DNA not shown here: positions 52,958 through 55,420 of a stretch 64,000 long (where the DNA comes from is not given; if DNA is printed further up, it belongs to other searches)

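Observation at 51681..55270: Translationally coupled 13-heme cytochrome plus a novel cytochrome b::7-heme NapC/ImcH-like fusion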

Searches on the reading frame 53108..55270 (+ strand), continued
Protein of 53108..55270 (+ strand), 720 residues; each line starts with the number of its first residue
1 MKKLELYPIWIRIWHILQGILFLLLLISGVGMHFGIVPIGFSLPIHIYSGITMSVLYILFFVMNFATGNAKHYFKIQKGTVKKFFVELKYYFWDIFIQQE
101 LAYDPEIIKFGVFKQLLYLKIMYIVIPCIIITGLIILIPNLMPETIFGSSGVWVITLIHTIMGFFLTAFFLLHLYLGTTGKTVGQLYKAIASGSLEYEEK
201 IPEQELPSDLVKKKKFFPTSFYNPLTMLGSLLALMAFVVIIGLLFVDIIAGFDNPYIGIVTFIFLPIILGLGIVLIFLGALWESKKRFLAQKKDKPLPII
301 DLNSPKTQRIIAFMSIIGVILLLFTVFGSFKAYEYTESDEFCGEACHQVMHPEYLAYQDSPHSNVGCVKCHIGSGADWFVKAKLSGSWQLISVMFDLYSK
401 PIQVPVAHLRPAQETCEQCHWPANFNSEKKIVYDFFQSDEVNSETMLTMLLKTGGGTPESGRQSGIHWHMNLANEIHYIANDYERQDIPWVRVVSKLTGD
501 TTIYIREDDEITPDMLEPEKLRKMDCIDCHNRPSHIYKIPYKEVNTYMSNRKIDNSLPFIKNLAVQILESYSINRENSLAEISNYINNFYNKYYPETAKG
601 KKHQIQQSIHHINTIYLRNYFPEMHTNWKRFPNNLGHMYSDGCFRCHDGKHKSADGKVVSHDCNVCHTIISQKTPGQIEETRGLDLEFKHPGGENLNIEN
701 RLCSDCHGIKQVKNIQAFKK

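Call 36: find_homologous_proteins(query=P0138, max_evalue=1e-50)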
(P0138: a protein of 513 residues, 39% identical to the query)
Query P0138 (513 aa): 6388 proteins with E <= 1e-50 among 8000 candidates; the best 120 are listed.
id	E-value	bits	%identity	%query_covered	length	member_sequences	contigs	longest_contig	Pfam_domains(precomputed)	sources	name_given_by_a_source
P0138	0.0e+0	1216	100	100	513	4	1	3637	PF14537.12,PF03264.20,PF14522.12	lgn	-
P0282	4.6e-281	951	80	96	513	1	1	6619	PF14537.12,PF03264.20,PF14522.12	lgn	-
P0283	6.8e-279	944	77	98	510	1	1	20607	PF14537.12,PF03264.20,PF14522.12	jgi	-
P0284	1.1e-209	715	58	98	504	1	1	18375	PF14537.12,PF03264.20,PF14522.12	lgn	-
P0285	2.0e-206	704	57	95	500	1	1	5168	PF14537.12,PF03264.20,PF14522.12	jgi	jgi:hypothetical protein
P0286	3.4e-206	704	58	96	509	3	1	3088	PF03264.20,PF14522.12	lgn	-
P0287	5.0e-206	703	58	97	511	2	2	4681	PF14537.12,PF03264.20,PF14522.12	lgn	-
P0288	7.3e-206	703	59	96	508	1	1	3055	PF14537.12,PF03264.20,PF14522.12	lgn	-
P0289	4.4e-203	693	56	100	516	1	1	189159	PF03264.20,PF14522.12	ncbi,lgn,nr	ncbi:MAG: NapC/NirT family cytochrome c [Deltaproteobacteria bacterium]|nr:NapC/NirT family cytochro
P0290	5.0e-203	693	58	97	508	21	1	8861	PF03264.20,PF02085.22,PF14522.12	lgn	-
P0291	5.2e-203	693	57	96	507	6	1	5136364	PF14537.12,PF03264.20,PF14522.12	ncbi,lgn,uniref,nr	ncbi:NapC/NirT family cytochrome c [Geotalea uraniireducens]|uniref:NapC/NirT cytochrome c N-termina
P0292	3.8e-202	690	56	95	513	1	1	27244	PF14537.12,PF03264.20,PF14522.12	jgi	jgi:hypothetical protein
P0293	4.3e-202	690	56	100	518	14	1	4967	PF14537.12,PF03264.20,PF14522.12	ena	-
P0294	8.3e-202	689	57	97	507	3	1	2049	PF03264.20,PF14522.12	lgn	-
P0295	1.6e-201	688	56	96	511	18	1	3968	PF14537.12,PF03264.20,PF14522.12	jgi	jgi:hypothetical protein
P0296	2.0e-200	685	55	99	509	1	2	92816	PF14537.12,PF03264.20,PF14522.12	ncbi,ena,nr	ncbi:MAG: hypothetical protein FD174_1906 [Geobacteraceae bacterium]|nr:MAG: hypothetical protein FD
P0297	3.7e-200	684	56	96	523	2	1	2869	PF14537.12,PF03264.20,PF14522.12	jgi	jgi:nitrate/TMAO reductase-like tetraheme cytochrome c subunit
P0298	4.7e-200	683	55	96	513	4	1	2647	PF03264.20,PF14522.12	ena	-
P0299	6.3e-200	683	55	98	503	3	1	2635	PF14537.12,PF03264.20,PF14522.12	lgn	-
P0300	7.0e-200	683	56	96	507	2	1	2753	PF14537.12,PF03264.20,PF14522.12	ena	-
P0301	1.6e-199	682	56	97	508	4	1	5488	PF14537.12,PF03264.20,PF14522.12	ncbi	-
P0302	2.9e-199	681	55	99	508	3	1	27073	PF03264.20,PF14522.12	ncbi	ncbi:MAG TPA: NapC/NirT family cytochrome c [Geobacteraceae bacterium]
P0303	4.6e-199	680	57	98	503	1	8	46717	PF03264.20,PF14522.12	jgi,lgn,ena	-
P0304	7.7e-199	679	56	96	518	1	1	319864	PF14537.12,PF03264.20,PF14522.12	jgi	jgi:hypothetical protein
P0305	1.1e-198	679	54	100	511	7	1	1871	PF03264.20,PF14522.12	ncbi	-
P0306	1.1e-198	679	56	97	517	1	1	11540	PF14537.12,PF03264.20,PF14522.12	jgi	jgi:hypothetical protein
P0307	2.7e-198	678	55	99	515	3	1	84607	PF14537.12,PF03264.20,PF14522.12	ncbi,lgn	ncbi:MAG: NapC/NirT family cytochrome c [Desulfuromonadia bacterium]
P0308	3.6e-198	677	56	96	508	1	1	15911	PF14537.12,PF03264.20,PF14522.12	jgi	jgi:hypothetical protein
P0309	6.1e-198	676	57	96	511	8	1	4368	PF03264.20,PF14522.12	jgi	jgi:hypothetical protein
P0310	8.0e-198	676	55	96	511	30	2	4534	PF14537.12,PF03264.20,PF14522.12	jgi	jgi:hypothetical protein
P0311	9.2e-198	676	56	95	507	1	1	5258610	PF03264.20,PF14522.12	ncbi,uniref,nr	ncbi:NapC/NirT family cytochrome c [Geomonas sp. RF6]|uniref:NapC/NirT family cytochrome c n=1 Tax=G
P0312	1.8e-197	675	54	100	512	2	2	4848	PF03264.20,PF14522.12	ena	-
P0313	3.3e-197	674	56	96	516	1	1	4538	PF14537.12,PF03264.20,PF14522.12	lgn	-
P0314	1.1e-196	672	55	96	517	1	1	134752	PF14537.12,PF03264.20,PF02085.22,PF14522.12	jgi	jgi:hypothetical protein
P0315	1.2e-196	672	55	96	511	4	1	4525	PF14537.12,PF03264.20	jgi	jgi:hypothetical protein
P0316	1.7e-196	672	56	96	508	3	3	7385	PF14537.12,PF03264.20,PF14522.12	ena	-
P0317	2.0e-196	671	55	98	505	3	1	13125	PF14537.12,PF03264.20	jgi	-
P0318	2.8e-196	671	55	96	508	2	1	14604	PF03264.20,PF14522.12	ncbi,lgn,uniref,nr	ncbi:NapC/NirT family cytochrome c [Geomonas sp.]|uniref:NapC/NirT family cytochrome c n=1 Tax=Geomo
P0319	3.6e-196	671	56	96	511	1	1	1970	PF14537.12,PF03264.20,PF14522.12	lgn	-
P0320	3.9e-196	671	56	96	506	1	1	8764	PF14537.12,PF03264.20,PF14522.12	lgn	-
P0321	4.5e-196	670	55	96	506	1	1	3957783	PF14537.12,PF03264.20,PF14522.12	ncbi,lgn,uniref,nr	ncbi:NapC/NirT family cytochrome c [Geobacter sp. DSM 9736]|uniref:cytochrome c3 family protein n=1 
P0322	7.7e-196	670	55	97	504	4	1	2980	PF14537.12,PF03264.20,PF02085.22,PF14522.12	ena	-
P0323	8.3e-196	669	55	96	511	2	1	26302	PF03264.20,PF14522.12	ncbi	-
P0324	1.3e-195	669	53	98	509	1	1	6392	PF14537.12,PF03264.20,PF14522.12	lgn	-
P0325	1.4e-195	669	55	96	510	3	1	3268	PF03264.20,PF14522.12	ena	-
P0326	2.0e-195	668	55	96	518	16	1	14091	PF14537.12,PF03264.20,PF14522.12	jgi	jgi:hypothetical protein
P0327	2.2e-195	668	55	95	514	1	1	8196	PF14537.12,PF03264.20,PF14522.12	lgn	-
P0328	2.2e-195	668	55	96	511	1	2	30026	PF14537.12,PF03264.20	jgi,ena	-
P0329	2.3e-195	668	55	96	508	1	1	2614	PF14537.12,PF03264.20,PF14522.12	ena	-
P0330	2.5e-195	668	55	96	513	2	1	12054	PF03264.20,PF14522.12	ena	-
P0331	3.1e-195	668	55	95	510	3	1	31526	PF14537.12,PF03264.20,PF14522.12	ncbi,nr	ncbi:MAG: NapC/NirT family cytochrome c [Geobacter sp.]|nr:NapC/NirT family cytochrome c [Geobacter 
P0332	4.4e-195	667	54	96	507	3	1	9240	PF14537.12,PF03264.20,PF14522.12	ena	-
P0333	5.0e-195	667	55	98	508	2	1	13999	PF14537.12,PF03264.20,PF14522.12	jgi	jgi:hypothetical protein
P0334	7.6e-195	666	55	95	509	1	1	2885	PF14537.12,PF03264.20,PF14522.12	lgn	-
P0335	7.9e-195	666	56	95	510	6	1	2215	PF14537.12,PF03264.20,PF14522.12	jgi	jgi:hypothetical protein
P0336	1.0e-194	666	55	96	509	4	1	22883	PF14537.12,PF03264.20,PF14522.12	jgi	jgi:nitrate/TMAO reductase-like tetraheme cytochrome c subunit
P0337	1.6e-194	665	55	95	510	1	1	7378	PF14537.12,PF03264.20,PF14522.12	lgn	-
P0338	1.8e-194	665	54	98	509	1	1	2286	PF14537.12,PF03264.20,PF14522.12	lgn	-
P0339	2.2e-194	665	55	96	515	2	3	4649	PF14537.12,PF03264.20,PF14522.12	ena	-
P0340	3.0e-194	664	55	96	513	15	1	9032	PF14537.12,PF03264.20,PF14522.12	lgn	-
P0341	5.1e-194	664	54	97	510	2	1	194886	PF14537.12,PF03264.20,PF14522.12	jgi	-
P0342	6.3e-194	663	54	96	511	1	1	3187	PF14537.12,PF03264.20,PF14522.12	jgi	jgi:hypothetical protein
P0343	6.9e-194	663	55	95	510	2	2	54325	PF14537.12,PF03264.20,PF14522.12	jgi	-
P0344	7.7e-194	663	53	96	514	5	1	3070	PF14537.12,PF03264.20,PF14522.12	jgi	jgi:nitrate/TMAO reductase-like tetraheme cytochrome c subunit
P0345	8.0e-194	663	55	96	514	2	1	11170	PF14537.12,PF03264.20,PF14522.12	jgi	jgi:hypothetical protein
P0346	9.2e-194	663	54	96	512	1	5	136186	PF14537.12,PF03264.20,PF14522.12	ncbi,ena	-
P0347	1.3e-193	662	55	96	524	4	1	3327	PF14537.12,PF03264.20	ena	-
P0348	1.6e-193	662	54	97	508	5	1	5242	PF14537.12,PF03264.20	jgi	jgi:nitrate/TMAO reductase-like tetraheme cytochrome c subunit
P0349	2.2e-193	661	56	95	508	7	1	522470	PF03264.20,PF14522.12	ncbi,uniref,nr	ncbi:NapC/NirT family cytochrome c [Geotalea sp. SG265]|uniref:NapC/NirT family cytochrome c n=1 Tax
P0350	2.5e-193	661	54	96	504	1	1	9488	PF03264.20,PF14522.12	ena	-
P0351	2.7e-193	661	53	100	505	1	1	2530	PF14537.12,PF03264.20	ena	-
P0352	3.2e-193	661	55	97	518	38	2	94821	PF03264.20,PF14522.12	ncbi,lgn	-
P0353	3.7e-193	661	54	96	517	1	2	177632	PF14537.12,PF03264.20,PF14522.12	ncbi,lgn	-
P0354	4.1e-193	661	54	95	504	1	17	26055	PF14537.12,PF03264.20,PF14522.12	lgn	-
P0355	4.2e-193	661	54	96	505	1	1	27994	PF03264.20,PF14522.12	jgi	-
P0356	4.5e-193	660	54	96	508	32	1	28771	PF14537.12,PF03264.20,PF02085.22,PF14522.12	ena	-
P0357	5.5e-193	660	54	95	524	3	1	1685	PF14537.12,PF03264.20,PF14522.12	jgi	jgi:hypothetical protein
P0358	7.3e-193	660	54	96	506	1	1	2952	PF14537.12,PF03264.20,PF02085.22,PF14522.12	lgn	-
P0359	8.9e-193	659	53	99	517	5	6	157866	PF03264.20,PF14522.12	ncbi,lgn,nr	ncbi:MAG: cytochrome C [Geobacter sp.]|nr:MAG: cytochrome C [Geobacter sp.]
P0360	9.1e-193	659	54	96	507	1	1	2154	PF14537.12,PF03264.20,PF14522.12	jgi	jgi:hypothetical protein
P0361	1.0e-192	659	55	96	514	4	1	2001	PF14537.12,PF03264.20,PF14522.12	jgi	jgi:hypothetical protein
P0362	1.0e-192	659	55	97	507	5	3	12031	PF14537.12,PF03264.20,PF14522.12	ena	-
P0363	1.4e-192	659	54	97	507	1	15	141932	PF14537.12,PF03264.20,PF14522.12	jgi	-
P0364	2.2e-192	658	54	97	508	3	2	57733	PF14537.12,PF03264.20,PF14522.12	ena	-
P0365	2.5e-192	658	53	96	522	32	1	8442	PF14537.12,PF03264.20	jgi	jgi:hypothetical protein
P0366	2.9e-192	658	54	96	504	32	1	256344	PF14537.12,PF03264.20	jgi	-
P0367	3.2e-192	658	53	96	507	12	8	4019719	PF03264.20,PF14522.12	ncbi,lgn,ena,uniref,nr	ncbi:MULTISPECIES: cytochrome c3 family protein [Geobacter]|uniref:cytochrome c3 family protein n=1 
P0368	1.2e-191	656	52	100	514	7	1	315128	PF14537.12,PF03264.20,PF14522.12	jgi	-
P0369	1.3e-191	656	53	96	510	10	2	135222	PF14537.12,PF03264.20,PF14522.12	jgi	jgi:hypothetical protein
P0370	1.4e-191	656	54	96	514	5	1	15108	PF14537.12,PF03264.20,PF14522.12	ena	-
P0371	1.5e-191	655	52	98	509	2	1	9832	PF03264.20,PF14522.12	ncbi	-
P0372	2.0e-191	655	53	100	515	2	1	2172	PF14537.12,PF03264.20,PF14522.12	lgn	-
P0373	2.5e-191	655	53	96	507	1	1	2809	PF14537.12,PF03264.20,PF14522.12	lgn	-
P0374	3.1e-191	654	54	98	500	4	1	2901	PF14537.12,PF03264.20,PF14522.12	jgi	-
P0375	3.2e-191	654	55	98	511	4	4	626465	PF14537.12,PF03264.20,PF14522.12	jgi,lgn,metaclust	metaclust:\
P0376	3.2e-191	654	53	96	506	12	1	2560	PF14537.12,PF03264.20,PF14522.12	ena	-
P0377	4.9e-191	654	54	100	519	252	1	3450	PF03264.20,PF14522.12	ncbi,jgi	jgi:hypothetical protein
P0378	5.0e-191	654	54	96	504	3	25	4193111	PF14537.12,PF03264.20,PF14522.12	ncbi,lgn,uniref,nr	ncbi:cytochrome c [Geotalea uraniireducens]|uniref:Cytochrome c n=1 Tax=Geotalea uraniireducens TaxI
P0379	5.9e-191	653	52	97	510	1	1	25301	PF14537.12,PF03264.20,PF14522.12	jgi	jgi:hypothetical protein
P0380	6.6e-191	653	54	97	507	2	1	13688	PF14537.12,PF03264.20,PF14522.12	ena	-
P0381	7.1e-191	653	54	97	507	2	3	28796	PF14537.12,PF03264.20,PF14522.12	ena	-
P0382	7.6e-191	653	54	96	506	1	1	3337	PF14537.12,PF03264.20,PF14522.12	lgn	-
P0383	9.0e-191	653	54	96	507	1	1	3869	PF14537.12,PF03264.20,PF14522.12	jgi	jgi:hypothetical protein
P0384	1.1e-190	653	55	98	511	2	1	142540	PF14537.12,PF03264.20,PF14522.12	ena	-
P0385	1.1e-190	653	53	99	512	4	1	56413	PF03264.20,PF14522.12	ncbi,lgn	-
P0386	1.3e-190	652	53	97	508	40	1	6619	PF14537.12,PF03264.20,PF14522.12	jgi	jgi:hypothetical protein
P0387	1.3e-190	652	54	96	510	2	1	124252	PF14537.12,PF03264.20,PF14522.12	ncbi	ncbi:cytochrome c [Geomonas sp. Red276]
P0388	1.3e-190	652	54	96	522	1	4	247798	PF14537.12,PF03264.20,PF14522.12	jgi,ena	-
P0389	1.3e-190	652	53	97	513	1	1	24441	PF03264.20,PF14522.12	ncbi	-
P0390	2.1e-190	652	53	97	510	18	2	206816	PF03264.20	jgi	jgi:hypothetical protein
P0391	5.1e-190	650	53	96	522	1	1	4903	PF14537.12,PF03264.20,PF14522.12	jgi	jgi:NapC/NirT cytochrome c family, N-terminal region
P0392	5.7e-190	650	54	96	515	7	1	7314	PF14537.12,PF03264.20,PF14522.12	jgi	jgi:hypothetical protein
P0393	5.7e-190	650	54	96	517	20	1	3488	PF14537.12,PF03264.20,PF14522.12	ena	-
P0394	6.1e-190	650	54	97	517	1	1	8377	PF03264.20,PF14522.12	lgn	-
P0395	6.3e-190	650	54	98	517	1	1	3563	PF14537.12,PF03264.20,PF14522.12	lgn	-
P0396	6.7e-190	650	52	100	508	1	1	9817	PF14537.12,PF03264.20,PF14522.12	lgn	-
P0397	7.8e-190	650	55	96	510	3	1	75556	PF14537.12,PF03264.20,PF14522.12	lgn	-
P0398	8.6e-190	650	53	98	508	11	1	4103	PF14537.12,PF03264.20,PF14522.12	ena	-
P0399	9.1e-190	650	53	97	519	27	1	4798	PF14537.12,PF03264.20,PF14522.12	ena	-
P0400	9.6e-190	649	53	95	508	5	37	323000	PF14537.12,PF03264.20,PF14522.12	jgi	jgi:hypothetical protein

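Call 38: search_solved_structures(query=A1, max_evalue=1, show_alignments=4)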
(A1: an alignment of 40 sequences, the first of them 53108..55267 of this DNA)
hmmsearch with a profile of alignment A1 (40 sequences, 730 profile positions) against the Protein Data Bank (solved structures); distinct sequences matched with E-value up to 1: 8.
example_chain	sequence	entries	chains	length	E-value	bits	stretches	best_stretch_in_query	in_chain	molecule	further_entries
2j7a_C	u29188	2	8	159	8.5e-05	24.3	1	334-447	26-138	CYTOCHROME C QUINOL DEHYDROGENASE NRFH | NAPC/NIRT CYTOCHROME C FAMILY PROTEIN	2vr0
4gd3_A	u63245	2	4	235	0.023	16.3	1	5-204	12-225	Ni/Fe-hydrogenase 1 B-type cytochrome subunit | Probable Ni/Fe-hydrogenase 1 B-type cytochrome subunit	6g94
2hcb_A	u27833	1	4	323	0.052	15.1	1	559-621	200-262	Chromosomal replication initiator protein dnaA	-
1l8q_A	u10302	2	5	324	0.052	15.1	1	559-621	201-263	Chromosomal replication initiator protein dnaA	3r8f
3ayf_A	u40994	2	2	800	0.055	15.1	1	277-352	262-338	Nitric oxide reductase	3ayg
1wad_A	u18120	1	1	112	0.11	14.1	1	365-433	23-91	CYTOCHROME C3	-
1qn0_A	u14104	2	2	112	0.17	13.5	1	365-433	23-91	CYTOCHROME C3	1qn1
1m1p_A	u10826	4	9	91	0.84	11.1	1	646-723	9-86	Small tetraheme cytochrome c | Periplasmic tetraheme cytochrome c CctA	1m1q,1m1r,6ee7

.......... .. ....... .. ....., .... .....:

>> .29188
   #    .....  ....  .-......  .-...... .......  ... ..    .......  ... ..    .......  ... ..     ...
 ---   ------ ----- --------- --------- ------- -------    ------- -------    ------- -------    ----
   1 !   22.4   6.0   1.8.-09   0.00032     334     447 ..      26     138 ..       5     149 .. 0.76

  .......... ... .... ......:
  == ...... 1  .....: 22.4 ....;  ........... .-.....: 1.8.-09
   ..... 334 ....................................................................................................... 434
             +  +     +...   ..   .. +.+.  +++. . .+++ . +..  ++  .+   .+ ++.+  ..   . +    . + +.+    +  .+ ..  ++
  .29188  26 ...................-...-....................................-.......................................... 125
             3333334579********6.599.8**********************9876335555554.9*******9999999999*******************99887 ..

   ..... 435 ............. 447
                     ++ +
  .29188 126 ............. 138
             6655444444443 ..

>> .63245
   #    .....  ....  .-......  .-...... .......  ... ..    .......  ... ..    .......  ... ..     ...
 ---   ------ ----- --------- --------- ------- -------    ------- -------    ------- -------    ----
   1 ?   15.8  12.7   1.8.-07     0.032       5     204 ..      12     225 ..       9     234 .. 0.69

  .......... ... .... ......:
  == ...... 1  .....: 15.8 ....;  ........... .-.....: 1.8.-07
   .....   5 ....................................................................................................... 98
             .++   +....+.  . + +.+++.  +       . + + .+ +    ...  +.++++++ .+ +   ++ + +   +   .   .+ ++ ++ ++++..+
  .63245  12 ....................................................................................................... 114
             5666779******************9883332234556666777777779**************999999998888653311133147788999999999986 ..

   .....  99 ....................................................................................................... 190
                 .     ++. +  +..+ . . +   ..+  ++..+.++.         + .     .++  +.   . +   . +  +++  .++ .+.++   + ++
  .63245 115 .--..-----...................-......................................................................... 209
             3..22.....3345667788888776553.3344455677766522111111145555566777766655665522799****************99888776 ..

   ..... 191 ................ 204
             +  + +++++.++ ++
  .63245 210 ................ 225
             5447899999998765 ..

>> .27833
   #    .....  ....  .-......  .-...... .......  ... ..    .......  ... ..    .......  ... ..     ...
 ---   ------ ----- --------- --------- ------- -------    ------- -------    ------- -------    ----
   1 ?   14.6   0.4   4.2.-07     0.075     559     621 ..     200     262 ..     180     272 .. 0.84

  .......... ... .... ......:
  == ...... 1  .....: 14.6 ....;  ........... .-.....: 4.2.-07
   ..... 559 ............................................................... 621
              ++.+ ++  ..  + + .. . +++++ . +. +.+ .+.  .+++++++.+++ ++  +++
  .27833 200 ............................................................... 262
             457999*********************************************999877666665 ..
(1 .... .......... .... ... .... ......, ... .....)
